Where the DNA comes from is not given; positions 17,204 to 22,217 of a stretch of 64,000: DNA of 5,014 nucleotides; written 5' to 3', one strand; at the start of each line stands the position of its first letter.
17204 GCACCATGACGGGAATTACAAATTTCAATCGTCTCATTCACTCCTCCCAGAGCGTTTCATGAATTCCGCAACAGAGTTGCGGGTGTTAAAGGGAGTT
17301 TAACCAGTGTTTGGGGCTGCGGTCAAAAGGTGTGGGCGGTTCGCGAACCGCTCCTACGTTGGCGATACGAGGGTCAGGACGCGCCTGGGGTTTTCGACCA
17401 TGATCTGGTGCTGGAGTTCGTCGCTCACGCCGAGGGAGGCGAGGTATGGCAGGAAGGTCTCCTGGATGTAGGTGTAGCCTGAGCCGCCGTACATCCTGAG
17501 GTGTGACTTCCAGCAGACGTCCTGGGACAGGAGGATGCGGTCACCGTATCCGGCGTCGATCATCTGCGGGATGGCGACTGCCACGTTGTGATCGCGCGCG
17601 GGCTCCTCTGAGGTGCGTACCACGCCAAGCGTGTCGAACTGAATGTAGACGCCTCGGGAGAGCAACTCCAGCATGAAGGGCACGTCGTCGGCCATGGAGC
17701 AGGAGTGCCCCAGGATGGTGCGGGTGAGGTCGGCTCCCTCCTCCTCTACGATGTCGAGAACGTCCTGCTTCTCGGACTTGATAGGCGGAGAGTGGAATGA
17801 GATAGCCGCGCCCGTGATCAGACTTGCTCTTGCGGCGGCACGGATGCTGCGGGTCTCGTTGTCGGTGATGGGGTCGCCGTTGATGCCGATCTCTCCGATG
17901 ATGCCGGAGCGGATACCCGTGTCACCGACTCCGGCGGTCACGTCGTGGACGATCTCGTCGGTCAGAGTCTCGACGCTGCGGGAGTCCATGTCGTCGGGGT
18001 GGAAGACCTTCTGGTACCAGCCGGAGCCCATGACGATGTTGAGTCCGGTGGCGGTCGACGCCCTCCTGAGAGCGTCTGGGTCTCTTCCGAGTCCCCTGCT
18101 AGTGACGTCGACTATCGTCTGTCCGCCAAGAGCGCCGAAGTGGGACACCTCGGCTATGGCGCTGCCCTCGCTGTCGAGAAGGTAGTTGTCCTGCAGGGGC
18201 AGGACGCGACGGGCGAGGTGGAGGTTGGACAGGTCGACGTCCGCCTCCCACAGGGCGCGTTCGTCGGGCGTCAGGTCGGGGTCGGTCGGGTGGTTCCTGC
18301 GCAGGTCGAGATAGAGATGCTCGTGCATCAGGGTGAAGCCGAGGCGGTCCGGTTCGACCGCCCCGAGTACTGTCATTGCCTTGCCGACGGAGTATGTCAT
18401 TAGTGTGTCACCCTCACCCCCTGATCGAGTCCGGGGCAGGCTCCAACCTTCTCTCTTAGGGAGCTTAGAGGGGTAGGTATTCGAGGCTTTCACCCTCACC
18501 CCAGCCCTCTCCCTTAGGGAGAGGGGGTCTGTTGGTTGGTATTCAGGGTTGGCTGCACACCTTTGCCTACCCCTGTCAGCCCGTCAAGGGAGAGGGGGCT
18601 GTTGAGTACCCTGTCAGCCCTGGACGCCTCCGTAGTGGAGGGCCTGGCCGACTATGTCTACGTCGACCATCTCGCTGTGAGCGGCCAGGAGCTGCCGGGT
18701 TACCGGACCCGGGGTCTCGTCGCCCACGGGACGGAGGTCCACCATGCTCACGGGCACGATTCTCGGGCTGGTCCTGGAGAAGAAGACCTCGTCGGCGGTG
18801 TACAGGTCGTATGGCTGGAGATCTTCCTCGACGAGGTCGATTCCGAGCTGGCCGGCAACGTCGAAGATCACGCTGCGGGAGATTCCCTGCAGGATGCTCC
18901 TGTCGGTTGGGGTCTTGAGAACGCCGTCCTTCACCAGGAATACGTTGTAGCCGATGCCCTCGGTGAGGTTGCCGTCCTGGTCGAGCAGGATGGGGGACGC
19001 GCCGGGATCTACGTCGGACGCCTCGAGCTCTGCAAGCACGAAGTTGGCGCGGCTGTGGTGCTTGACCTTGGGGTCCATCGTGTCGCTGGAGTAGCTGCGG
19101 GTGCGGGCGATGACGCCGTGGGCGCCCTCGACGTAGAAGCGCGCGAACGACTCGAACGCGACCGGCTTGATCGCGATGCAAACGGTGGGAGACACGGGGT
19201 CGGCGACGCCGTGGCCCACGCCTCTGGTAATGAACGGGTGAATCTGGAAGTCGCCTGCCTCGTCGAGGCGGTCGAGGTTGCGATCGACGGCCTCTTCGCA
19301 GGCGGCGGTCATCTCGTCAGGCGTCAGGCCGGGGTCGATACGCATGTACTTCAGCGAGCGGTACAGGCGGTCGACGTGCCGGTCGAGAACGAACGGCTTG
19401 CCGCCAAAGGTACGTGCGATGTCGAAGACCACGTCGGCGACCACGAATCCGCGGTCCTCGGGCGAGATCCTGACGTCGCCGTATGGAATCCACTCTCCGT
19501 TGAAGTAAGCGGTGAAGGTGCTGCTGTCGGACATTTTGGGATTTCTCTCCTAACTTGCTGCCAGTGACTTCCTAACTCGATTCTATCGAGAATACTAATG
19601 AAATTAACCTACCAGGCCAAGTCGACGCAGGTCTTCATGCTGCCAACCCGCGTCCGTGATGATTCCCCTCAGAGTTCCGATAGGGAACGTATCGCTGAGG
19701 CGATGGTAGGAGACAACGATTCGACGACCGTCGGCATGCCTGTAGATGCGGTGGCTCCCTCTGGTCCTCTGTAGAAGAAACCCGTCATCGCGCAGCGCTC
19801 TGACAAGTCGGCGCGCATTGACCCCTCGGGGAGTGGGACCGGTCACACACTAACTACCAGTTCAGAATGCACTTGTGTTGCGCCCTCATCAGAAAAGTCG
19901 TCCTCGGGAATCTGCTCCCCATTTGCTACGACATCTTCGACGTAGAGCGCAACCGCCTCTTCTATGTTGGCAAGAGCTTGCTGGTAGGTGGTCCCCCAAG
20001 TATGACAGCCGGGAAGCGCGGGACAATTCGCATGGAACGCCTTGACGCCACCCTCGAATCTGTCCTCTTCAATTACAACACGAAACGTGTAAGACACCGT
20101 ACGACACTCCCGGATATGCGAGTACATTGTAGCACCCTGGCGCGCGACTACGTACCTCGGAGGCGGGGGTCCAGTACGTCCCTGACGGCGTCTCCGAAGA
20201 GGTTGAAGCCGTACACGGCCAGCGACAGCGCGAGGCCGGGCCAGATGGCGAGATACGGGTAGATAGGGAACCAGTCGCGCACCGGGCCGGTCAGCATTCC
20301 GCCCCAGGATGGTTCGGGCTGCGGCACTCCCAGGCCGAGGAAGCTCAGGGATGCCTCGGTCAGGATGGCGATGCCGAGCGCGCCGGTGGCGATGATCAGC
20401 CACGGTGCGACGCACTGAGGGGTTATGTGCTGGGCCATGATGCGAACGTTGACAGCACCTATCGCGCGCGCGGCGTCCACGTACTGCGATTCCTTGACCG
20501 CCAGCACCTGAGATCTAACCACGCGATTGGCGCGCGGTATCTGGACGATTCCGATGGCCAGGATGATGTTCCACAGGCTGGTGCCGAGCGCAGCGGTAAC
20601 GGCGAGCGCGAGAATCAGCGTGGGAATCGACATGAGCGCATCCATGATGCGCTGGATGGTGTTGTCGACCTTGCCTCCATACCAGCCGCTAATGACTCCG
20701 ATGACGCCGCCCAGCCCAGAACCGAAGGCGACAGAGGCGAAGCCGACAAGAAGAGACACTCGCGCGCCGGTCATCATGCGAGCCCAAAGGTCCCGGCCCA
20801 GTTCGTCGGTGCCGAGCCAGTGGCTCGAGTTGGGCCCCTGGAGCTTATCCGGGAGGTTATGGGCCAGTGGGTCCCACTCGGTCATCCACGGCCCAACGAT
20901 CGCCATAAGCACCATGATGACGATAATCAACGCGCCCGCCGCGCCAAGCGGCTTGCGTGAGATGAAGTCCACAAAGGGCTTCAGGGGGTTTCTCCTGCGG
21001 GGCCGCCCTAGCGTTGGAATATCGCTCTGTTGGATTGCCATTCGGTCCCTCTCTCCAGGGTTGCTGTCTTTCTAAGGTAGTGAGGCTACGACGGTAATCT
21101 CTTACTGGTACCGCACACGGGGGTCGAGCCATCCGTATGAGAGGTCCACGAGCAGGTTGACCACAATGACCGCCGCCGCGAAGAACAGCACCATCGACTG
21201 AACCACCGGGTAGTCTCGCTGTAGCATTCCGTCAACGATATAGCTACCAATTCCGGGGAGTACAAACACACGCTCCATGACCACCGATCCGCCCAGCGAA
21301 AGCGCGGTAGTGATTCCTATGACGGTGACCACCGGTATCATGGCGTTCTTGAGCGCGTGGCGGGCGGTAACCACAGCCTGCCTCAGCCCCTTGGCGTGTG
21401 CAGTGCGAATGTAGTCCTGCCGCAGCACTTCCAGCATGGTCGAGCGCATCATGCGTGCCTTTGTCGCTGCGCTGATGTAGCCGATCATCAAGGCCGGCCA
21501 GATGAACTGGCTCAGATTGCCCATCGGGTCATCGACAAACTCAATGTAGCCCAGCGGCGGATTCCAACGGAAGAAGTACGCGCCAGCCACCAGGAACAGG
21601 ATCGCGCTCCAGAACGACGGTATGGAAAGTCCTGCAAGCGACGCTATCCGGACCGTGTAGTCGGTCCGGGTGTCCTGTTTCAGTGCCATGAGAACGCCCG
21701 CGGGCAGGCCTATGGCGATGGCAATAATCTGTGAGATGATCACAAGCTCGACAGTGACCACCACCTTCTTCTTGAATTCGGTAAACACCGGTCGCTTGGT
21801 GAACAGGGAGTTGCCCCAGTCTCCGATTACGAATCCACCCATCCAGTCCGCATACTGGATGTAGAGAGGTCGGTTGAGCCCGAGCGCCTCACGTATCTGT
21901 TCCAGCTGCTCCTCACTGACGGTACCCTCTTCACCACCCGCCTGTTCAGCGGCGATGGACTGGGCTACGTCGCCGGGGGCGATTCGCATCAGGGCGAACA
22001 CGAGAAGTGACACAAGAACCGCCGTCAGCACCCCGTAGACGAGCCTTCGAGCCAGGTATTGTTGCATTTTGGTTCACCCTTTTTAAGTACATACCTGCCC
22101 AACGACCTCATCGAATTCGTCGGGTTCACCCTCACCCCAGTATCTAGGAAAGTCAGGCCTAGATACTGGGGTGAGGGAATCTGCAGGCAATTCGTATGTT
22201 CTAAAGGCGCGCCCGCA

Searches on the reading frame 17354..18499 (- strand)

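Call 62: search_protein_families(library=pfam, proteins=[window:17354-18499:-], max_evalue=0.00001)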
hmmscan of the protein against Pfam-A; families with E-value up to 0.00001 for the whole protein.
window:17354-18499:- (381 aa): 1 family
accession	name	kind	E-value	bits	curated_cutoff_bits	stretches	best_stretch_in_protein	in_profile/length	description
PF02126.24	PTE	-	6.7e-69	233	22.4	1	48-376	1-298/298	Phosphotriesterase family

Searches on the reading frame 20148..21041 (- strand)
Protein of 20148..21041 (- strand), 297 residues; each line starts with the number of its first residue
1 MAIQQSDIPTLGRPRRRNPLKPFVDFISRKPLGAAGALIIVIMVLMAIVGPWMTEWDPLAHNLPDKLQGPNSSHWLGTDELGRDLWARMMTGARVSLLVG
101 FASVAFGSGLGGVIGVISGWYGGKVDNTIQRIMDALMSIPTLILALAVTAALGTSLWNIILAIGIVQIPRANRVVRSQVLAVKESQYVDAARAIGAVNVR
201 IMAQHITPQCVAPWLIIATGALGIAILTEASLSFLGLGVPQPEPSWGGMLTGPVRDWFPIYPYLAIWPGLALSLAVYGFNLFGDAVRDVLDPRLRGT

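Call 59: search_protein_families(library=pfam, proteins=[window:20148-21041:-], max_evalue=0.00001)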
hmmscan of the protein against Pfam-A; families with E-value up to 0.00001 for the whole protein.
window:20148-21041:- (297 aa): 2 families
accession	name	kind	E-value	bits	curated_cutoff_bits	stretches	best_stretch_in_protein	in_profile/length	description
PF00528.27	BPD_transp_1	-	2.1e-29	103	26.4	1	111-295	1-183/184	Binding-protein-dependent transport system inner membrane component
PF12911.12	OppC_N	-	2.6e-07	30.9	23.9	1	28-70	11-53/53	N-terminal TM domain of oligopeptide transport permease C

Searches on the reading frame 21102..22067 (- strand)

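Call 59: search_protein_families(library=pfam, proteins=[window:21102-22067:-], max_evalue=0.00001)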
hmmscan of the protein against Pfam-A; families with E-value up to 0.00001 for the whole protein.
window:21102-22067:- (321 aa): 2 families
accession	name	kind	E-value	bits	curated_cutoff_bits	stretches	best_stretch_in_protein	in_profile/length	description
PF00528.27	BPD_transp_1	-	2.3e-35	122.4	26.4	1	120-319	1-183/184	Binding-protein-dependent transport system inner membrane component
PF19300.4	BPD_transp_1_N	-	2.6e-11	44.2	23.8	1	1-83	1-76/114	Binding-prot-dependent transport system membrane comp, N-term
